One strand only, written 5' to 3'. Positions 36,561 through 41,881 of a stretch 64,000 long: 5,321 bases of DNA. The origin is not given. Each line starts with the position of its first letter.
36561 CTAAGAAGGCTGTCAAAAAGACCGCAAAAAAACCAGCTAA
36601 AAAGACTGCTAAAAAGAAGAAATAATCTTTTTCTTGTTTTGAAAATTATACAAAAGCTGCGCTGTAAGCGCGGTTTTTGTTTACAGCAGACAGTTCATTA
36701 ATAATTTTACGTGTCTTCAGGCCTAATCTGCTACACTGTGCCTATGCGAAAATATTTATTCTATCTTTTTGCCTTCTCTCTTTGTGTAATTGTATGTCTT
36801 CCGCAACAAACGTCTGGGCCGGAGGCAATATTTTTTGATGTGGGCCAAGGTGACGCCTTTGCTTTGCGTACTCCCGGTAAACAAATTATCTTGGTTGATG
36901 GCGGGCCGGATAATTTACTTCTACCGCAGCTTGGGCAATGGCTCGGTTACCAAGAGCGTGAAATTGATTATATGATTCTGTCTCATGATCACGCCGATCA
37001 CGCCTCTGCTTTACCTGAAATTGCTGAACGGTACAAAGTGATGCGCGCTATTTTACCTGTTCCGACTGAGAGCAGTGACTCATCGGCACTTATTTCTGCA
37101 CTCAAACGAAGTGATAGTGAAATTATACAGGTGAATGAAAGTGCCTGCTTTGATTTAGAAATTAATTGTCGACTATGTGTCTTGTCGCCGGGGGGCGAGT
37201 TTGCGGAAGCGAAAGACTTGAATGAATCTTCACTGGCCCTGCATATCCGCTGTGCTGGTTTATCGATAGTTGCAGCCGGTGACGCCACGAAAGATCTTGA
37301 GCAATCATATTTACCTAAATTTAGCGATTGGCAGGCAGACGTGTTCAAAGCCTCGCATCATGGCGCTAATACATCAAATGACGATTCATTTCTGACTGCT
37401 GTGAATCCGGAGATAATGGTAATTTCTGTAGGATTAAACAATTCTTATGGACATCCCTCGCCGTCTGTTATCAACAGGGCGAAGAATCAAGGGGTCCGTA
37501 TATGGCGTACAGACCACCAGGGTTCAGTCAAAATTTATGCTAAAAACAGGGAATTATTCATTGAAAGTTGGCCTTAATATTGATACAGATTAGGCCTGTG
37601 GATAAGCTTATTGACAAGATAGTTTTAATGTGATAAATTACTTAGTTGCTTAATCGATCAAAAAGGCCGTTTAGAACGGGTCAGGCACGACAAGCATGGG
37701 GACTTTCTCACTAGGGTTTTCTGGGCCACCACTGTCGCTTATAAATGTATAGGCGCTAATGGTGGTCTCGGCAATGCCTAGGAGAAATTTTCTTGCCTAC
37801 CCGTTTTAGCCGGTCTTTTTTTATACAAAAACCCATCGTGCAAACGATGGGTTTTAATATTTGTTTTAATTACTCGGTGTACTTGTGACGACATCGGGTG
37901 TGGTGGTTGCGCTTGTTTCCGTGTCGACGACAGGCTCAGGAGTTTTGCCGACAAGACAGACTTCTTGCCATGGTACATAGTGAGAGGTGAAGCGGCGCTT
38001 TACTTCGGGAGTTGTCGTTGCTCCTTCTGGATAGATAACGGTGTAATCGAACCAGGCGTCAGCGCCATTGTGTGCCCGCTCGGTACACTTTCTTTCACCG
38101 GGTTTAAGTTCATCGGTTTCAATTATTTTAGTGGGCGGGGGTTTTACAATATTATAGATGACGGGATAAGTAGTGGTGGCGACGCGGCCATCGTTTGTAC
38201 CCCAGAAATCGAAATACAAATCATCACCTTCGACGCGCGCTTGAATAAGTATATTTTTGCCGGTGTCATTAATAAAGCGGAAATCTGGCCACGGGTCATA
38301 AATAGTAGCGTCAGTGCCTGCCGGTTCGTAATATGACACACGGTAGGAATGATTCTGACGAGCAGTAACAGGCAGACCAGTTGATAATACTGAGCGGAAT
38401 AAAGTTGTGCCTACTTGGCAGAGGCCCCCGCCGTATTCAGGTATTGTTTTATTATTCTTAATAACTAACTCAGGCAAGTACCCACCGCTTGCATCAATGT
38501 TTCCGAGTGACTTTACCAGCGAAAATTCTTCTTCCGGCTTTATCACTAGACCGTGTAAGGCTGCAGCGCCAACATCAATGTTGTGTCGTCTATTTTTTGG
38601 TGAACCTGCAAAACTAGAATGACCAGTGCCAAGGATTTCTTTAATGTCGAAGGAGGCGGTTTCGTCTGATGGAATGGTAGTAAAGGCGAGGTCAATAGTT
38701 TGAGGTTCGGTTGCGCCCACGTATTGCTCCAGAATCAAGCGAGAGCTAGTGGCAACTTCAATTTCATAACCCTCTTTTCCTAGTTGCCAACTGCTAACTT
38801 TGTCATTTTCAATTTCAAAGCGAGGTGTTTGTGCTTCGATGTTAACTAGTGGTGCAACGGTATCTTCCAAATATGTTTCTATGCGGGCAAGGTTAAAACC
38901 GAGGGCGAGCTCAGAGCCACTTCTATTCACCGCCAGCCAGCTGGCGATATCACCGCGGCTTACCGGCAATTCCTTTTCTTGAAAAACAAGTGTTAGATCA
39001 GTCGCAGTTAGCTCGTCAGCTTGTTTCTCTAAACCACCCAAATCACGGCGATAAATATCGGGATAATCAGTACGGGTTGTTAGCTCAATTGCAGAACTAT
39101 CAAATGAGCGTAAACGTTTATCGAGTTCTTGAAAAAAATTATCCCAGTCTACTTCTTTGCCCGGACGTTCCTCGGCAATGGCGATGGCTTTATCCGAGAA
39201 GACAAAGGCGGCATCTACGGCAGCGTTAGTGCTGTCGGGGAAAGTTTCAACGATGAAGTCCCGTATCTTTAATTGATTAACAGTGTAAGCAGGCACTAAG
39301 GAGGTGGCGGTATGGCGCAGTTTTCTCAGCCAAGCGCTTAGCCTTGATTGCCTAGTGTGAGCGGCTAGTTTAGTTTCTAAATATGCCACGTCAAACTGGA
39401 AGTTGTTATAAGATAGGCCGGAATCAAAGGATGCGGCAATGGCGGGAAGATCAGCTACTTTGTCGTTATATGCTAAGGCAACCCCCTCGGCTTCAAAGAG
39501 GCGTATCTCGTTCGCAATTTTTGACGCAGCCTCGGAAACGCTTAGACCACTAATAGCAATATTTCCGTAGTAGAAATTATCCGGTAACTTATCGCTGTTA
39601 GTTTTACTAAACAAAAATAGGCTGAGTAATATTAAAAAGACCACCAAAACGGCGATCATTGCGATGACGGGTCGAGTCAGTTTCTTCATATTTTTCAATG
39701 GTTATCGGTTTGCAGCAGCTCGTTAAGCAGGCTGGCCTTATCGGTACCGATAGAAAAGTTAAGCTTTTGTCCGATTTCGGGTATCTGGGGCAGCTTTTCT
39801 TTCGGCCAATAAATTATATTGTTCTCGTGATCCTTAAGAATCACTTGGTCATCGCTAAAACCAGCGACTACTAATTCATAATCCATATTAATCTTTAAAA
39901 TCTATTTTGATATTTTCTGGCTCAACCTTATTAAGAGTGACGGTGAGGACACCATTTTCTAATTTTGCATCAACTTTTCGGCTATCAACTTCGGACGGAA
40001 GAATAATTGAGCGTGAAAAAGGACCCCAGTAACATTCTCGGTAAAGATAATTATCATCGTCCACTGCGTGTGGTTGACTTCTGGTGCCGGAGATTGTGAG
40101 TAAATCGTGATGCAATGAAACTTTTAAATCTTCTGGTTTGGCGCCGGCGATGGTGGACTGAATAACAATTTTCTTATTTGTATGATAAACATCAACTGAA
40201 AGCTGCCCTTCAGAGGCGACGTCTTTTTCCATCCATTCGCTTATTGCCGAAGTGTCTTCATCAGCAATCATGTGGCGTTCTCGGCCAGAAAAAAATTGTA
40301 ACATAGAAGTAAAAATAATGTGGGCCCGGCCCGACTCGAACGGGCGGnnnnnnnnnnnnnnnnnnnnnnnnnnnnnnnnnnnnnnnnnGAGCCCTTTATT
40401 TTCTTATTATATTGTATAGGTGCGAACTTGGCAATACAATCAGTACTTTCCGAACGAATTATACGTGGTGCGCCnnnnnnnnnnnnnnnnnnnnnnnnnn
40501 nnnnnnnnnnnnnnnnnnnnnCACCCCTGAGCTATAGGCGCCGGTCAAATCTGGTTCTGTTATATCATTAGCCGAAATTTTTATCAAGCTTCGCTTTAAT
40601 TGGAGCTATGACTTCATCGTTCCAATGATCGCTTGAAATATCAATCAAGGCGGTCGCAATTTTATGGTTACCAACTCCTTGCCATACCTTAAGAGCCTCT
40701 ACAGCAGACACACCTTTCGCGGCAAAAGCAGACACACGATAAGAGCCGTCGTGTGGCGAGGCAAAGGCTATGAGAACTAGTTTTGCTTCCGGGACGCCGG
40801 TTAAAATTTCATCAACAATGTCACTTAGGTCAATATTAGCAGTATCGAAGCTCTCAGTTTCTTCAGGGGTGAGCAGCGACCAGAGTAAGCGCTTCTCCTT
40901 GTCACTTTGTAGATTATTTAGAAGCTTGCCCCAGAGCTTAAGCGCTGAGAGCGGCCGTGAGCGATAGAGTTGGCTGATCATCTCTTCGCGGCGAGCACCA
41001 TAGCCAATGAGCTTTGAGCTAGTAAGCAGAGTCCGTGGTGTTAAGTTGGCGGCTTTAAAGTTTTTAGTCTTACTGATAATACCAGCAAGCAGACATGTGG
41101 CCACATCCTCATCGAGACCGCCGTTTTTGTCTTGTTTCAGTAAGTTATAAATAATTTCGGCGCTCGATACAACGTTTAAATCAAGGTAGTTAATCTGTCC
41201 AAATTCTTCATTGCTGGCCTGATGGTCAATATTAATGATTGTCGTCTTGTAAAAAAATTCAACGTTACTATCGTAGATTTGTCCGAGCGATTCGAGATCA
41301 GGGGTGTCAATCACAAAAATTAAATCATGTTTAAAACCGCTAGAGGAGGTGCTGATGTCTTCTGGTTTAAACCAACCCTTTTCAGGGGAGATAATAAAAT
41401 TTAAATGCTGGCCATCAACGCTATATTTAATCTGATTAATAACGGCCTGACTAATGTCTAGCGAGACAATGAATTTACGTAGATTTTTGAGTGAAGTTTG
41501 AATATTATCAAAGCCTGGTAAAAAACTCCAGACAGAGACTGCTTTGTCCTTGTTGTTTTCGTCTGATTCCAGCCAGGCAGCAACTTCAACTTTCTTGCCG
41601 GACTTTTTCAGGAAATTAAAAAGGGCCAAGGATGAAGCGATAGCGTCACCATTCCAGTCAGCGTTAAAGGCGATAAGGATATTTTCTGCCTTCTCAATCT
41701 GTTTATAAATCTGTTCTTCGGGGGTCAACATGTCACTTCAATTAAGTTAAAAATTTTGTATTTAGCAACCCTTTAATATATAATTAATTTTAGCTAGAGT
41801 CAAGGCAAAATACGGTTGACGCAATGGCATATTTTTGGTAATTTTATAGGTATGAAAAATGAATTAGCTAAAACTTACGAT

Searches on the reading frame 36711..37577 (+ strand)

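Call 11: search_protein_families(library=pfam, proteins=[window:36711-37577:+], max_evalue=0.001)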
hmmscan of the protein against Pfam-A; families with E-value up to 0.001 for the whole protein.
window:36711-37577:+ (288 aa): 2 families
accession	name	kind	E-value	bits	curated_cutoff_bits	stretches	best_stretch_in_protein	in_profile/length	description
PF00753.33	Lactamase_B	-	3.7e-15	56.8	22.7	1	43-241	2-195/196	Metallo-beta-lactamase superfamily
PF12706.13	Lactamase_B_2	-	3e-06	27.4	27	1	60-122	3-71/200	Beta-lactamase superfamily domain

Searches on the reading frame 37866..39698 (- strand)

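Call 11: search_protein_families(library=pfam, proteins=[window:37866-39698:-], max_evalue=0.001)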
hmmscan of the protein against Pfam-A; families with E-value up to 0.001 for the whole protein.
window:37866-39698:- (610 aa): 2 families
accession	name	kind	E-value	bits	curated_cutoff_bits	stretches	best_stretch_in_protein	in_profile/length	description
PF04294.18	VanW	-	3.9e-40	136.8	27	1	369-499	1-130/130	VanW like protein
PF12229.13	PG_binding_4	-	4.7e-10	40.1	22.1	1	128-198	42-110/117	Putative peptidoglycan binding domain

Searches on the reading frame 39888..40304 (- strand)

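Call 11: search_protein_families(library=pfam, proteins=[window:39888-40304:-], max_evalue=0.001)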
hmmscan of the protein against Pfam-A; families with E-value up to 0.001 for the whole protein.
window:39888-40304:- (138 aa): 2 families
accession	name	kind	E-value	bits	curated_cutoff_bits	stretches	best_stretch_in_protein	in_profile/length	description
PF00011.27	HSP20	-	2e-19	70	20.8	1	41-132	4-93/102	Hsp20/alpha crystallin family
PF17886.7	ArsA_HSP20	-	6.2e-07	29.3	22.5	1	44-123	2-62/63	HSP20-like domain found in ArsA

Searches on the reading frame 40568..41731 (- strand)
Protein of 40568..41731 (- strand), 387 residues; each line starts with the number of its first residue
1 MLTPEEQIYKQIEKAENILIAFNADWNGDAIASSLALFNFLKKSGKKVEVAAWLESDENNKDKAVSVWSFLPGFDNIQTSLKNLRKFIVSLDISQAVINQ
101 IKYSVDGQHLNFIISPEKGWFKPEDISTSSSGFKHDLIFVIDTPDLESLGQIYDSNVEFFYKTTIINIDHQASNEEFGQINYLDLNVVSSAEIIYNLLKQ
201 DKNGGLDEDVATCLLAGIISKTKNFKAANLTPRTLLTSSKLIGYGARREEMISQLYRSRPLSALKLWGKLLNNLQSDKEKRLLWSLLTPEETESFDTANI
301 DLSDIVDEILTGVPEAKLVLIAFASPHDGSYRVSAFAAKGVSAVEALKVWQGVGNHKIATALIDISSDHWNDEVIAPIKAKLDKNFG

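Call 11: search_protein_families(library=pfam, proteins=[window:40568-41731:-], max_evalue=0.001)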
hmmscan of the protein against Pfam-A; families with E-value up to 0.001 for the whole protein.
window:40568-41731:- (387 aa): 1 family
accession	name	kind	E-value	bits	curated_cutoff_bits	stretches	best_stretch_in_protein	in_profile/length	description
PF01368.27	DHH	-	9.5e-12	45.7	28.1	1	18-218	2-125/125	DHH family, N-terminal domain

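Call 49: search_protein_families(library=ncbifam, proteins=[window:40568-41731:-], max_evalue=0.01)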
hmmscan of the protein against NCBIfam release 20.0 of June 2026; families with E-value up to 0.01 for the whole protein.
window:40568-41731:- (387 aa): 3 families
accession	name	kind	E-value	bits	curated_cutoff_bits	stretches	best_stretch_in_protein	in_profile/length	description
NF053633.1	OlncasPapPhNrnA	equivalog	1.4e-13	50.5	350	1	163-367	105-302/317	bifunctional oligoribonuclease/PAP phosphatase NrnA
NF003877.0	PRK05427.1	equivalog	0.0045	16.5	283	0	173-231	100-158/308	manganese-dependent inorganic pyrophosphatase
NF011440.0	PRK14869.1-2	equivalog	0.0089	14.7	746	0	180-233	340-392/541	putative manganese-dependent inorganic diphosphatase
